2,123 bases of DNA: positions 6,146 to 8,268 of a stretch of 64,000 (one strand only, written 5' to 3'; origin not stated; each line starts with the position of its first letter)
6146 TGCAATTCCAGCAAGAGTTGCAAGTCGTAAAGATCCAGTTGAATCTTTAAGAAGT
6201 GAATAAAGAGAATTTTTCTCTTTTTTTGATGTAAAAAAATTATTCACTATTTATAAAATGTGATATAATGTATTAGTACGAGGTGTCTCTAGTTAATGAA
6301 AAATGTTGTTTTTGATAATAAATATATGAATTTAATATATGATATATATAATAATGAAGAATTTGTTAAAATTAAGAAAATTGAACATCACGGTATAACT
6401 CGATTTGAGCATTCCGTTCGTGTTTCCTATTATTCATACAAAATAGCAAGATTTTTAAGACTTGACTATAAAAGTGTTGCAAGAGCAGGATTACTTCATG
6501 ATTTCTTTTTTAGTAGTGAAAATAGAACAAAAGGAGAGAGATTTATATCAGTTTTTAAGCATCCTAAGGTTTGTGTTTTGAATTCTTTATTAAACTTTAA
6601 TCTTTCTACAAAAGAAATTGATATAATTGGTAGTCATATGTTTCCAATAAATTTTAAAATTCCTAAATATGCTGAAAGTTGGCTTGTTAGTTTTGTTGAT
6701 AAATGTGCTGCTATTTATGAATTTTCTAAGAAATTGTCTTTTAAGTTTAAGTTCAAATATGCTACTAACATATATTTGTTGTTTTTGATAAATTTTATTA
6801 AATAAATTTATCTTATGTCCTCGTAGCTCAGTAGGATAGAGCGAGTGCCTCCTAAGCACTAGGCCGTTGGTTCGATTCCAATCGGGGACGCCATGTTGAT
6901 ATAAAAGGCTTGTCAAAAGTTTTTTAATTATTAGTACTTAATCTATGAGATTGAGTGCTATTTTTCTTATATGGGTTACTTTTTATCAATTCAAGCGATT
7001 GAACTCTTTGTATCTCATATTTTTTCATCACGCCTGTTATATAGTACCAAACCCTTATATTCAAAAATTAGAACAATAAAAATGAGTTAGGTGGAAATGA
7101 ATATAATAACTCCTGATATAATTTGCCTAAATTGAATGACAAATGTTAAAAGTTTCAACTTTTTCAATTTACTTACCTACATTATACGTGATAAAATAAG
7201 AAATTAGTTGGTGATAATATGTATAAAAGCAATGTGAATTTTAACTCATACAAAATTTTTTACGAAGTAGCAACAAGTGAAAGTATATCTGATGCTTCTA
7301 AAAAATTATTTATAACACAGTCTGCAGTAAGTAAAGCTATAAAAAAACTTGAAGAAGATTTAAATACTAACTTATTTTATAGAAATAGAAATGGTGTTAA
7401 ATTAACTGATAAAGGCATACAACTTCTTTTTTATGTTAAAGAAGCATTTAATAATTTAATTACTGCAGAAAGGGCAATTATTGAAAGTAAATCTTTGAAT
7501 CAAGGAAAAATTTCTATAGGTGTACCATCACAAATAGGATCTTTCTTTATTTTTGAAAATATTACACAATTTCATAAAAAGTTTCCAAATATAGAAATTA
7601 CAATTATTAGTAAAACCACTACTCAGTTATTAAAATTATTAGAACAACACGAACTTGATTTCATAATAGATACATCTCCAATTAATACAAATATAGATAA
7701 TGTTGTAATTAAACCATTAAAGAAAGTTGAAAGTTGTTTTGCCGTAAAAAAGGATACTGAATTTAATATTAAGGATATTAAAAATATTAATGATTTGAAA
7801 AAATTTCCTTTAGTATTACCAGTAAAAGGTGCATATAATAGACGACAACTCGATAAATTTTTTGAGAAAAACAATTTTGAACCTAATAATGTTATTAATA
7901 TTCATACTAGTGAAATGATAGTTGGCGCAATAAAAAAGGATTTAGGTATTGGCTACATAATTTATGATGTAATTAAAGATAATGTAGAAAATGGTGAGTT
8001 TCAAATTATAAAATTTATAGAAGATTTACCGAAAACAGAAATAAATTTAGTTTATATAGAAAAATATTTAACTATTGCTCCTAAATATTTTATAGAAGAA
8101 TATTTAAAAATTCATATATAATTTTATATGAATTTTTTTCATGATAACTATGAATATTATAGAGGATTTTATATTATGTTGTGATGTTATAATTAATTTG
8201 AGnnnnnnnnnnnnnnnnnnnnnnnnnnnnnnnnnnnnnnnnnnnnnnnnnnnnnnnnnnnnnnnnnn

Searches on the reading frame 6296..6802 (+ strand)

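Call 4: search_protein_families(library=pfam, proteins=[window:6296-6802:+], max_evalue=1)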
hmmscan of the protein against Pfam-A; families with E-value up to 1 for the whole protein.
window:6296-6802:+ (169 aa): 2 families
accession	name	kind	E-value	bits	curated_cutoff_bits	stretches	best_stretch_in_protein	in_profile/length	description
PF01966.28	HD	-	1.5e-05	25.7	22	1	36-139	1-115/116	HD domain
PF08668.18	HDOD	-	0.021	14.8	22.9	1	10-69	69-129/196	HDOD domain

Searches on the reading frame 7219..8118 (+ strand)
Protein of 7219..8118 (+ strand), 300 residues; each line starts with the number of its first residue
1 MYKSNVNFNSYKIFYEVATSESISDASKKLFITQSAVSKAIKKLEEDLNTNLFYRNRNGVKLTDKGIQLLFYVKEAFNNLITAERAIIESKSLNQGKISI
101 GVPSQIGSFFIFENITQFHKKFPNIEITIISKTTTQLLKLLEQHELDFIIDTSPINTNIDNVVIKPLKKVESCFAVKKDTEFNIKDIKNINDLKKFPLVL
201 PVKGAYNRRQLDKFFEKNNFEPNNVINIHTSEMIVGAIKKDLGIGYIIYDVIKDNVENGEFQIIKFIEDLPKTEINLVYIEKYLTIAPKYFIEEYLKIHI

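Call 4: search_protein_families(library=pfam, proteins=[window:7219-8118:+], max_evalue=1)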
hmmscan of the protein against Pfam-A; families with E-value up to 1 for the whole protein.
window:7219-8118:+ (300 aa): 8 families
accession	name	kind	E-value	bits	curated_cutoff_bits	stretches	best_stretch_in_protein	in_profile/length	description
PF03466.25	LysR_substrate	-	8.4e-28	97.6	28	1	93-281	3-189/209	LysR substrate binding domain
PF00126.33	HTH_1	-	1.6e-18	66.9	26.6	1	9-66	2-59/60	Bacterial regulatory helix-turn-helix protein, lysR family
PF12802.13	MarR_2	-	0.0085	16.7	27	1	22-46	22-46/61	MarR family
PF13412.12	HTH_24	-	0.024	14.6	21.9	1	22-47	19-44/48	Winged helix-turn-helix DNA-binding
PF14502.12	HTH_41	-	0.03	14.2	25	1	22-59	8-45/48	Helix-turn-helix domain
PF01047.28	MarR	-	0.048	14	24.6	1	24-46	21-43/59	MarR family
PF10734.14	DUF2523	-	0.14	13.1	22.1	1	233-280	12-58/80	Protein of unknown function (DUF2523)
PF12849.12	PBP_like_2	-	0.18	12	27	1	114-156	27-69/267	PBP superfamily domain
